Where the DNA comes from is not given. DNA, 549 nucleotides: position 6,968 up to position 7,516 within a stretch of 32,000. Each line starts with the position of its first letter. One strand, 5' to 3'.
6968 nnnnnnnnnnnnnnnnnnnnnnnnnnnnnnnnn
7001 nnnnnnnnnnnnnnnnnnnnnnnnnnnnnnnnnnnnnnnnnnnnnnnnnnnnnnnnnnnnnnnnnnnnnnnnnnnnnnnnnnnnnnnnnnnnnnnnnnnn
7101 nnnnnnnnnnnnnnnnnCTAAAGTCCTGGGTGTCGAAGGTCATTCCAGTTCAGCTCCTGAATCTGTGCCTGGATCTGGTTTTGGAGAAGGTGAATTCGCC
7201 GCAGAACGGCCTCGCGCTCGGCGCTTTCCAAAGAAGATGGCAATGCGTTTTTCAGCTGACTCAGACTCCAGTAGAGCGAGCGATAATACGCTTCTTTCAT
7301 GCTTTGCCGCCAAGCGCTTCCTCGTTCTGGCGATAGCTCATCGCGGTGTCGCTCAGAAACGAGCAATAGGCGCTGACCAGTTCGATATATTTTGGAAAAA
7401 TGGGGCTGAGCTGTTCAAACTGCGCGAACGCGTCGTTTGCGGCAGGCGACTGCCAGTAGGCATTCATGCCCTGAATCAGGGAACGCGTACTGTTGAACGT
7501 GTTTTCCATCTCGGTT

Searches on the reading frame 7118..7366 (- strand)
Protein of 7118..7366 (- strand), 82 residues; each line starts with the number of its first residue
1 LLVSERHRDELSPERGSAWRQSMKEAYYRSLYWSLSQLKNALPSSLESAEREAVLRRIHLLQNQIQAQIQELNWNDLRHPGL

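Call 51: search_protein_families(library=pfam, max_evalue=1, proteins=[window:7118-7366:-])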
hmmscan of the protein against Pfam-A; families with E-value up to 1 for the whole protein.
window:7118-7366:- (82 aa): 2 families
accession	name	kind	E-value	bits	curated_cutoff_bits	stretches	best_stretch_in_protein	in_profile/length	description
PF24777.1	DUF7700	-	0.02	15.1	25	1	26-72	67-111/115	Domain of unknown function (DUF7700)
PF09548.15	Spore_III_AB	-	0.15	12.5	32.5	1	14-73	84-144/170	Stage III sporulation protein AB (spore_III_AB)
